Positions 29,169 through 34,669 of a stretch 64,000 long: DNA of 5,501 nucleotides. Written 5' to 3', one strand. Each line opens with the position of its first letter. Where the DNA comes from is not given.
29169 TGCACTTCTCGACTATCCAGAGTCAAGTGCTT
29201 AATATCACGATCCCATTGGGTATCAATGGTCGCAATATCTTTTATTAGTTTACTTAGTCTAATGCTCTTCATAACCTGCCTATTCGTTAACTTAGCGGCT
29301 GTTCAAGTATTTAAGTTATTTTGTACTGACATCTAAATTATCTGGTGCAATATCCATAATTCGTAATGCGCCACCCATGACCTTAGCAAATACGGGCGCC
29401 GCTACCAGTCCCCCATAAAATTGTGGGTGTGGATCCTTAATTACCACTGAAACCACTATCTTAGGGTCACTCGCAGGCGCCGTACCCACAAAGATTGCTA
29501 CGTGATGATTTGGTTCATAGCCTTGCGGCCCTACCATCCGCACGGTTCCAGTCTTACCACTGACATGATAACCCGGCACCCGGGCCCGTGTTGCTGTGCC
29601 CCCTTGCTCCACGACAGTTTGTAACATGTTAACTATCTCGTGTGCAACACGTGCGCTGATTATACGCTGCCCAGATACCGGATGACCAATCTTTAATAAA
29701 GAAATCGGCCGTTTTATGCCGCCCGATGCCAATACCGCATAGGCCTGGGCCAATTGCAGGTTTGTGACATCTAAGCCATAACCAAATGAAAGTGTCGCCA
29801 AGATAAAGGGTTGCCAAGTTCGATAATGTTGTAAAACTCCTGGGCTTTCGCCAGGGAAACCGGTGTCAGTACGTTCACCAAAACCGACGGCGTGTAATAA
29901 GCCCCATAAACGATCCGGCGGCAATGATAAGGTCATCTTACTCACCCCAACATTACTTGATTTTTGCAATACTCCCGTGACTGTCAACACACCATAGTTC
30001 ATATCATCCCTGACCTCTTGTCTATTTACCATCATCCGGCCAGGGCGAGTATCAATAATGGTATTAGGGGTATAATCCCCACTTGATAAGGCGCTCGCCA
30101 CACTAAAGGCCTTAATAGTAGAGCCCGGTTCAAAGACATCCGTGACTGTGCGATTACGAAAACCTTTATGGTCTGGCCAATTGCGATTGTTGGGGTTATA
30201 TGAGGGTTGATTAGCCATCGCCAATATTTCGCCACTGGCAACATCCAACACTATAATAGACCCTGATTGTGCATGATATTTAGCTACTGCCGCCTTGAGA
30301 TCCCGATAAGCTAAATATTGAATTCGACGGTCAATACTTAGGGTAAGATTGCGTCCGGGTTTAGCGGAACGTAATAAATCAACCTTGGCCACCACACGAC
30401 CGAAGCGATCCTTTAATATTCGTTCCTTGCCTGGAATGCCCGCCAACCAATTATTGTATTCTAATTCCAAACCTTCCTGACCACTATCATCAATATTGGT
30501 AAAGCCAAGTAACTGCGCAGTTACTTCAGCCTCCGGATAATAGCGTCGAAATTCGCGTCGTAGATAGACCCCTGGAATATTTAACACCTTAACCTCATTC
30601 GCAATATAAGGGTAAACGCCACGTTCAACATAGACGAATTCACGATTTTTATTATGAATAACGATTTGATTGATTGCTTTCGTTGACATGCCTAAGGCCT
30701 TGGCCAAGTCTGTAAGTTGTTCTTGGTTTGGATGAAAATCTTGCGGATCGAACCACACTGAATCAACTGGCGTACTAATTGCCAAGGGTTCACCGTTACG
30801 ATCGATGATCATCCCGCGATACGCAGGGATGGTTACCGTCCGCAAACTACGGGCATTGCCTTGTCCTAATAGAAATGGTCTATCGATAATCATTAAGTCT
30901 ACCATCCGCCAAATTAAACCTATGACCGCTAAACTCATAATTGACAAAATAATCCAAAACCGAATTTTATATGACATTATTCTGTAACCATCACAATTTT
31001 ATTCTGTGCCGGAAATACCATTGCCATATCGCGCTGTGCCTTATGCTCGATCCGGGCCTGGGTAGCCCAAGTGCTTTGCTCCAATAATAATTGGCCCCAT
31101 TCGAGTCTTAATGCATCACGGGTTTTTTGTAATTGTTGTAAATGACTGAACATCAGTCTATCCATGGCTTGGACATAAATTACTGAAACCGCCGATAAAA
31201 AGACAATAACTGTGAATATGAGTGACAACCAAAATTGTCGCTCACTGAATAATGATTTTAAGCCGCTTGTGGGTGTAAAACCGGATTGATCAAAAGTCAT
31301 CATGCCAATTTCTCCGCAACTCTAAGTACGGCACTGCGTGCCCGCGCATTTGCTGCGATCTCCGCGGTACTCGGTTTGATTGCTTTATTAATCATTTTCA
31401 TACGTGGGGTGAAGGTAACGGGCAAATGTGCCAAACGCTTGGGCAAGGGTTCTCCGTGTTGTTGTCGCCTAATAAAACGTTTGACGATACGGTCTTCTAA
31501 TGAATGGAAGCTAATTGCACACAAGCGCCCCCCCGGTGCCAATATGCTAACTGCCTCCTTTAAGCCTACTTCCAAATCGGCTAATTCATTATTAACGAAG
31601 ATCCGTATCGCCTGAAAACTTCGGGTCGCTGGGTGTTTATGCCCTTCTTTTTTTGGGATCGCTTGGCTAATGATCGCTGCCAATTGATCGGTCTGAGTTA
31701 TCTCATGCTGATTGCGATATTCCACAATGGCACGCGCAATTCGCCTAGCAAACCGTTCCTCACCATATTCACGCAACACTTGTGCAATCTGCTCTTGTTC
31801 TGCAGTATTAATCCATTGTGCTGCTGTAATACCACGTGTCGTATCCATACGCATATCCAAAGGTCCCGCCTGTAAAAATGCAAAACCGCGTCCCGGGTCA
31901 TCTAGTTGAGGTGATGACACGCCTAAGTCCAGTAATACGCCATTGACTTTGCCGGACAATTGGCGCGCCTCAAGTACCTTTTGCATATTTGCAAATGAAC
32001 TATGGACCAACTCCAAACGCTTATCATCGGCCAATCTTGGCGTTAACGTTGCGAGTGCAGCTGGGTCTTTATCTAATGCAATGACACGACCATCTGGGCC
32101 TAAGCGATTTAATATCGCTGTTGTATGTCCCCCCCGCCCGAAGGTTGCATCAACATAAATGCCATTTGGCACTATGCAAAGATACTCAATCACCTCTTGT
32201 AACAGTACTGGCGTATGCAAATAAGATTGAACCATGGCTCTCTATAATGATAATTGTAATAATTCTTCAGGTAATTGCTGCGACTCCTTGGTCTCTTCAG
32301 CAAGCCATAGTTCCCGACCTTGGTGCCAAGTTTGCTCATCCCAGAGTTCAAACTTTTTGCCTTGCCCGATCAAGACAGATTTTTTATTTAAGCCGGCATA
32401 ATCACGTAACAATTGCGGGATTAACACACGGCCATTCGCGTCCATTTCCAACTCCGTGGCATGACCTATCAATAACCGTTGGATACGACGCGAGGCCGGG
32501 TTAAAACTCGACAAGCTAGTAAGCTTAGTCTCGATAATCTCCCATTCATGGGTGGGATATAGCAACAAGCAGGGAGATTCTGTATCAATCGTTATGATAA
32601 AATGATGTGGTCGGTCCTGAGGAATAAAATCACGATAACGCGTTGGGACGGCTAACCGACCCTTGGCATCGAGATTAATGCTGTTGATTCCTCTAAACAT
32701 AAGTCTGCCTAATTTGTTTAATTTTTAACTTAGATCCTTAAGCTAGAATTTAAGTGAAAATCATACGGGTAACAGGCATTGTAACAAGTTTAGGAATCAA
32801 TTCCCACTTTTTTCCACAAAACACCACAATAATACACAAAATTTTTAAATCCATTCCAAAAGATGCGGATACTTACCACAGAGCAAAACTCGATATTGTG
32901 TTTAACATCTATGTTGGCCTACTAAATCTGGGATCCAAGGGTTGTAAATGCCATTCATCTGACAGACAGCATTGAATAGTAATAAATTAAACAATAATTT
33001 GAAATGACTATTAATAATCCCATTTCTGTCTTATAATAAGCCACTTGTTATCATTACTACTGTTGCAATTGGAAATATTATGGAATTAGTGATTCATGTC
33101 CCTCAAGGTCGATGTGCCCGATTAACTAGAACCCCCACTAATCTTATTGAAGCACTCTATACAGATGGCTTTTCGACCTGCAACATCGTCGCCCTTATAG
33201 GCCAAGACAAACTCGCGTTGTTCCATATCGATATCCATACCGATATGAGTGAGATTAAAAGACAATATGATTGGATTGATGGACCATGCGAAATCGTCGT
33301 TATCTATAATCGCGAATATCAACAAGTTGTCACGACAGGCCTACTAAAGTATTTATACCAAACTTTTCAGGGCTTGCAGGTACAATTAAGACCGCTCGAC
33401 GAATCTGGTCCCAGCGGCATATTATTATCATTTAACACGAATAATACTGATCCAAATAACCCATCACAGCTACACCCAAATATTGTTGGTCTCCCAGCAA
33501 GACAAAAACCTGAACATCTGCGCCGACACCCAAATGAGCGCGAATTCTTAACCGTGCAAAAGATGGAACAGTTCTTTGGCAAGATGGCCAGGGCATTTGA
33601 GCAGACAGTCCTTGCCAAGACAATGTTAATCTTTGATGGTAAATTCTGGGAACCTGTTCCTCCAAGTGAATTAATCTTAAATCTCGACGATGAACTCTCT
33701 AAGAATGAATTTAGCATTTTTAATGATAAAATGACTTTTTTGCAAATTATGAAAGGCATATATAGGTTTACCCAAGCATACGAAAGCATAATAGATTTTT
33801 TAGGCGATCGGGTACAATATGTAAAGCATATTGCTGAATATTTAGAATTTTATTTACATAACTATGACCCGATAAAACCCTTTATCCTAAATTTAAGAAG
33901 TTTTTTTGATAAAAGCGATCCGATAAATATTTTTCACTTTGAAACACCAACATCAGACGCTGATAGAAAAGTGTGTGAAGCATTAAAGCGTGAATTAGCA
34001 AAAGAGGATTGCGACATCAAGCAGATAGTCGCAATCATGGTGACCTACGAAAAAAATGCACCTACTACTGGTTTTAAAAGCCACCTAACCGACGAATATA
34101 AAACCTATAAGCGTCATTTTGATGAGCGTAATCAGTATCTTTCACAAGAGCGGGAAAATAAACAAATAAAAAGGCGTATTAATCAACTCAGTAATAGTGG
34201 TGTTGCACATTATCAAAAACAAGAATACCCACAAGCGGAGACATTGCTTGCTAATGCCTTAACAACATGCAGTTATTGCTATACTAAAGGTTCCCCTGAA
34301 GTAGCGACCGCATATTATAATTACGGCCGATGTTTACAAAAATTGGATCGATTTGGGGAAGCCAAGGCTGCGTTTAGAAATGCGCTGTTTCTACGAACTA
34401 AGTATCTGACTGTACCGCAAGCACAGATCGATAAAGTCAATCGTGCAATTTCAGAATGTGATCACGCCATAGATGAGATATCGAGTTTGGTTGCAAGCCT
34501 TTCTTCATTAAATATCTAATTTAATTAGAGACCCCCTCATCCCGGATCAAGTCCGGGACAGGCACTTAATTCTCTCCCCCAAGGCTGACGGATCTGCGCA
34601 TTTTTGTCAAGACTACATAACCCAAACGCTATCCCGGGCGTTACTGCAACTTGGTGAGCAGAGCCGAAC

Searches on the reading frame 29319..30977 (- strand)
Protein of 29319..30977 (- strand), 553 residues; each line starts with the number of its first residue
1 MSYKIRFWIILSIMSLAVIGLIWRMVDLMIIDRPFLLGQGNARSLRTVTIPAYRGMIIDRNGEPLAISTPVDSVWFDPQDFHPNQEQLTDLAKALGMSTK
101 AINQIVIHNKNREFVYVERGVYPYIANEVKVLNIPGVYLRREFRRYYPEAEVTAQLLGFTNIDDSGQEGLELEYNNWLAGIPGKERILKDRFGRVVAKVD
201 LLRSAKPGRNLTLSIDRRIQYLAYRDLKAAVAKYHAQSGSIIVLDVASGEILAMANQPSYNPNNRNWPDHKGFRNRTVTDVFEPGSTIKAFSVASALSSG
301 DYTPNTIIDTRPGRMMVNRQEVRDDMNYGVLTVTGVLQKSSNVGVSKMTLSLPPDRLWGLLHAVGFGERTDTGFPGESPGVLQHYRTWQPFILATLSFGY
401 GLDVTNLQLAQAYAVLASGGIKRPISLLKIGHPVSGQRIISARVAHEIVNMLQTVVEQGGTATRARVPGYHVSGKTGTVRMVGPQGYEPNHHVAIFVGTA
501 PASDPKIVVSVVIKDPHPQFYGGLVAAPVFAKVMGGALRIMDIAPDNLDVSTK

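Call 13: list_cluster_members(proteins=[P0001, P0002, window:29319-30977:-, window:31303-32235:-])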
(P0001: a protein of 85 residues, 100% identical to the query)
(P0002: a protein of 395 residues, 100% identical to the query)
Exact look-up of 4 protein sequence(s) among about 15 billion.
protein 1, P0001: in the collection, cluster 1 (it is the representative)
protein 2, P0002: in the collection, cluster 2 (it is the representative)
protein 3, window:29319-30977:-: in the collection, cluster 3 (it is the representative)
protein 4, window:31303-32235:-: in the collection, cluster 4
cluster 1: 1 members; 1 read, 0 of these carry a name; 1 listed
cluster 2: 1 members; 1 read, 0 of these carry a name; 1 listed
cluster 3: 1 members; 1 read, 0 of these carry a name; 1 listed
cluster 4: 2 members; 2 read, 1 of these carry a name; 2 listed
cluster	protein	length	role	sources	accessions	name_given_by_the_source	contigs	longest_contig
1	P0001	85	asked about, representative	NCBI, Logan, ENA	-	-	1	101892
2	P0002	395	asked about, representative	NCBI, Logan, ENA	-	-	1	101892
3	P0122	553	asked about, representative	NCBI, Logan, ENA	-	-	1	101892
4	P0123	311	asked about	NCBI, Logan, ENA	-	-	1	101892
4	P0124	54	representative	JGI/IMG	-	hypothetical protein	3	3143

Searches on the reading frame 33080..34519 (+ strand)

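Call 3: search_protein_families(library=ncbifam, proteins=[window:33080-34519:+], max_evalue=0.01)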
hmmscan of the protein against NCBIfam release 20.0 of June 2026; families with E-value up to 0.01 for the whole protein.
window:33080-34519:+ (479 aa): 1 family
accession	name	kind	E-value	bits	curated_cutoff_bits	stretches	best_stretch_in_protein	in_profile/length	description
NF040959.1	MamA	equivalog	0.0031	17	200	1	367-445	105-175/204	magnetosome protein MamA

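Call 4: search_protein_families(library=pfam, proteins=[window:33080-34519:+], max_evalue=0.01)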
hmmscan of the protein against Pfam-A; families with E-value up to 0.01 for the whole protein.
window:33080-34519:+ (479 aa): 5 families
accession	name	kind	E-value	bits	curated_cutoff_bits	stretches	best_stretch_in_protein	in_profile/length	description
PF13424.12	TPR_12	-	8.3e-09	36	30.1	1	370-436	6-72/77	Tetratricopeptide repeat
PF07719.23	TPR_2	-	1.7e-06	28.1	27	1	409-437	1-29/34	Tetratricopeptide repeat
PF00515.34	TPR_1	-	9.8e-05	22.4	27.8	0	409-436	1-28/34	Tetratricopeptide repeat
PF13181.12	TPR_8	-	0.00045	20.6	25.7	1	409-436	1-28/34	Tetratricopeptide repeat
PF13432.12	TPR_16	-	0.0092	16.9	32.7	0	374-436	4-58/65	Tetratricopeptide repeat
